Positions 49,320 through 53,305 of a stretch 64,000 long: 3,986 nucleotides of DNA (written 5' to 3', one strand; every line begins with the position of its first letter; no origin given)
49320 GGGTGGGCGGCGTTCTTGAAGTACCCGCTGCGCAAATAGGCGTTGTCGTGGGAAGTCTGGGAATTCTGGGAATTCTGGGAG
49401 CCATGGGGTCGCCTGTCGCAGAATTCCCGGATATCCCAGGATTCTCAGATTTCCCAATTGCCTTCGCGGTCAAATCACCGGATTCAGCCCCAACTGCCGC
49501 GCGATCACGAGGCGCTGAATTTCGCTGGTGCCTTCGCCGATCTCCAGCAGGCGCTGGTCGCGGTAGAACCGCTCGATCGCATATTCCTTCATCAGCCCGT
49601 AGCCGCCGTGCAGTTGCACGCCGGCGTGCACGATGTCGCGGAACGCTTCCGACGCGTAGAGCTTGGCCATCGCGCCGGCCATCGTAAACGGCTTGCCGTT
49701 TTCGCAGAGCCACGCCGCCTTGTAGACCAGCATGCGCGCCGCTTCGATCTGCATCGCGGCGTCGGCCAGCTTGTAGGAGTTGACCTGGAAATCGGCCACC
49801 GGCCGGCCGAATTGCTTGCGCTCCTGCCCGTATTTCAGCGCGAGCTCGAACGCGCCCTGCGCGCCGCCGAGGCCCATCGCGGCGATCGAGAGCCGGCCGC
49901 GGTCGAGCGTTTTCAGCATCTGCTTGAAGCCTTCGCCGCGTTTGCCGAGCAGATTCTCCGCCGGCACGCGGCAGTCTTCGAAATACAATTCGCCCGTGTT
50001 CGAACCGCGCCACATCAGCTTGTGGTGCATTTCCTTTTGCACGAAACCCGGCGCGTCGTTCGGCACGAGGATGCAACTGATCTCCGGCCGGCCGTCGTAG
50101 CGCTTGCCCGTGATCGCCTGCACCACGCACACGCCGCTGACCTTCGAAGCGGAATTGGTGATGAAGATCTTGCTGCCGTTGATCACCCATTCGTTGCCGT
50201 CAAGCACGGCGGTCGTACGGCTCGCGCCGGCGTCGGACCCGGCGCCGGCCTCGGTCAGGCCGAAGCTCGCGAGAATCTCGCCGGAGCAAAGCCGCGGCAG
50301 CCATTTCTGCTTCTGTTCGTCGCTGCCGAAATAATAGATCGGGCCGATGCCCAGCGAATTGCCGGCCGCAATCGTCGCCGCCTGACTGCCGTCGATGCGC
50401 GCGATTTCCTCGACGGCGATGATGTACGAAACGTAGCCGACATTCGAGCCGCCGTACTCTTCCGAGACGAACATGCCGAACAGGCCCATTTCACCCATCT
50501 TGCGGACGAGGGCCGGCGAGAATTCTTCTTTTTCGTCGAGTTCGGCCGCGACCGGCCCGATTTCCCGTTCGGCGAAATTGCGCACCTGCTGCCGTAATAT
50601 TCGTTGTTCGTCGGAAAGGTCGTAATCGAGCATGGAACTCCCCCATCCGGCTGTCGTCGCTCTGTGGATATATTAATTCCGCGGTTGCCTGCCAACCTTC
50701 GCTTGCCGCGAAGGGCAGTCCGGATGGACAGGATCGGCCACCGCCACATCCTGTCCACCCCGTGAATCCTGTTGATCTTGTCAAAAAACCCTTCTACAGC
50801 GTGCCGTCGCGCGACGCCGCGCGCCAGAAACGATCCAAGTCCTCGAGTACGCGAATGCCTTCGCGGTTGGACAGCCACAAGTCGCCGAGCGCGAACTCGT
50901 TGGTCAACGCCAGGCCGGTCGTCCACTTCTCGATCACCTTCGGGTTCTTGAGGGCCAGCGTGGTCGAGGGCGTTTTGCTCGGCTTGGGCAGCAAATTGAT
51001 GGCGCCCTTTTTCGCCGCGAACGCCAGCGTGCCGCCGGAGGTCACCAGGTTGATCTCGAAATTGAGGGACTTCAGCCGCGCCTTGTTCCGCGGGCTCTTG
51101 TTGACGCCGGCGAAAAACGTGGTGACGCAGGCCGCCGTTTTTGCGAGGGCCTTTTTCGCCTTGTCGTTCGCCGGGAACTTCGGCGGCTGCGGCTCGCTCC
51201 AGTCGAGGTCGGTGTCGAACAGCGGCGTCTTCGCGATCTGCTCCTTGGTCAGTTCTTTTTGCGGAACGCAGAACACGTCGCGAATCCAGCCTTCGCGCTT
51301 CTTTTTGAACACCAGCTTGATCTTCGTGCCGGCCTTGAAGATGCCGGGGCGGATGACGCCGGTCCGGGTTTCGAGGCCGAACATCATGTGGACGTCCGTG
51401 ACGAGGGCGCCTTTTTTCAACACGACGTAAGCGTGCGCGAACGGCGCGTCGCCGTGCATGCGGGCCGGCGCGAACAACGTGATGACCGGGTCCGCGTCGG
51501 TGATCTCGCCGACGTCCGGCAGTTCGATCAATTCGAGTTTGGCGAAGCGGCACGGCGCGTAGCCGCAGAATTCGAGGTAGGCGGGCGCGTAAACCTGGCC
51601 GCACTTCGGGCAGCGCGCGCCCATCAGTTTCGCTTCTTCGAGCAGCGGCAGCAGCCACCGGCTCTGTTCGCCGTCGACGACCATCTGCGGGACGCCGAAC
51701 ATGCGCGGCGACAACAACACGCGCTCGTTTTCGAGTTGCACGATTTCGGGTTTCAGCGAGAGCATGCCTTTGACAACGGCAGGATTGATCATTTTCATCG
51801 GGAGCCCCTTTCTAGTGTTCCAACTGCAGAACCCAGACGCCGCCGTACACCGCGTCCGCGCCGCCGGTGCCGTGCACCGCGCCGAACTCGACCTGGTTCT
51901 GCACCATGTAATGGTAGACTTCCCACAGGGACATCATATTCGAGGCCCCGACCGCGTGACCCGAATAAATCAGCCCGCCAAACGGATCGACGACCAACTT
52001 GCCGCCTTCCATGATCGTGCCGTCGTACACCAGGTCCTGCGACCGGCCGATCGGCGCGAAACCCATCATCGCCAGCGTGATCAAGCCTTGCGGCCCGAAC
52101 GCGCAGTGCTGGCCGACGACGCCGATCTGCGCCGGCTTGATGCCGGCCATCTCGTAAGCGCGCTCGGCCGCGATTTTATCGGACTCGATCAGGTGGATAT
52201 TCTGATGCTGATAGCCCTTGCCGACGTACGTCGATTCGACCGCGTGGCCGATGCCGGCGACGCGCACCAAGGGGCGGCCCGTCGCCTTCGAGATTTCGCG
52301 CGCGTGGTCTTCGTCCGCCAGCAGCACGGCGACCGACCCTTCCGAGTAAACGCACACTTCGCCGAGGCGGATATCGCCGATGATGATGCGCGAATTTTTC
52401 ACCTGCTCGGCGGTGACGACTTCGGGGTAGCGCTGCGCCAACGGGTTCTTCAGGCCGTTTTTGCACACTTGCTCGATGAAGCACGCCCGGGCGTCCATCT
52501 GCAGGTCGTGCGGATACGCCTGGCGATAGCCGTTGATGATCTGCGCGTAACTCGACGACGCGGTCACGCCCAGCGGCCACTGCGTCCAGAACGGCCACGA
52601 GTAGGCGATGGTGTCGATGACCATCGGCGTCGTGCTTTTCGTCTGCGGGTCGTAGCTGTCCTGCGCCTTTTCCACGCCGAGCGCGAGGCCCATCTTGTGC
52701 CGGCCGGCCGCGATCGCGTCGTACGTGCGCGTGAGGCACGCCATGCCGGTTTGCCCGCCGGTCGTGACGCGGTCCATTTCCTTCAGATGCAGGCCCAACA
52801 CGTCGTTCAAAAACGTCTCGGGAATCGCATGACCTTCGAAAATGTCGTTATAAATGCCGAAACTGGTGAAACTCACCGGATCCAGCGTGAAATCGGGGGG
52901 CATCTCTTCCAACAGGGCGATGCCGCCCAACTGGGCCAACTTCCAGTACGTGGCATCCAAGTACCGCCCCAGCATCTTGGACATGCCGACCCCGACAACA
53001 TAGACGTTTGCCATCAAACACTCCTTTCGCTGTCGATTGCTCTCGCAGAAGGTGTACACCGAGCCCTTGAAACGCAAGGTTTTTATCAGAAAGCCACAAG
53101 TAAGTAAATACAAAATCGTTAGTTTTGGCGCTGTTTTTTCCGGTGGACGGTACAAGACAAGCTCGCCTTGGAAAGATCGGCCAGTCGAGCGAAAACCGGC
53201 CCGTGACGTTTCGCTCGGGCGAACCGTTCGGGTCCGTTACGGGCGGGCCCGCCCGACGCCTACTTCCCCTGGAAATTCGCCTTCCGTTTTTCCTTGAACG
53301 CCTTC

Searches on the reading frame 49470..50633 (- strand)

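Call 34: search_protein_families(library=pfam, proteins=[window:49470-50633:-], max_evalue=0.00001)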
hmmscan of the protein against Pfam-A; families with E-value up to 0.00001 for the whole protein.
window:49470-50633:- (387 aa): 4 families
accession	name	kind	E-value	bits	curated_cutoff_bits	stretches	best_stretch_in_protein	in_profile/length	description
PF00441.29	Acyl-CoA_dh_1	-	1.1e-51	175.4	22.4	1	233-381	1-149/150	Acyl-CoA dehydrogenase, C-terminal domain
PF02771.21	Acyl-CoA_dh_N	-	4.6e-41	140.2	22.9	1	7-119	1-113/113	Acyl-CoA dehydrogenase, N-terminal domain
PF08028.16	Acyl-CoA_dh_2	-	3.3e-21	76.4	22.7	1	249-361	2-124/134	Acyl-CoA dehydrogenase, C-terminal domain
PF02770.24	Acyl-CoA_dh_M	-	3.8e-21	75.5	33.3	1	123-221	1-97/97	Acyl-CoA dehydrogenase, middle domain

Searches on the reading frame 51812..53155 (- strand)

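Call 34: search_protein_families(library=pfam, proteins=[window:51812-53155:-], max_evalue=0.00001)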
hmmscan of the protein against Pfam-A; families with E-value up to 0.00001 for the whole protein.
window:51812-53155:- (447 aa): 1 family
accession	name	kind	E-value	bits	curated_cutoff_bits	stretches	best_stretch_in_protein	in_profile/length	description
PF22691.2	Thiolase_C_1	-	2e-15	57.2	28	1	323-432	17-132/144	Thiolase C-terminal domain-like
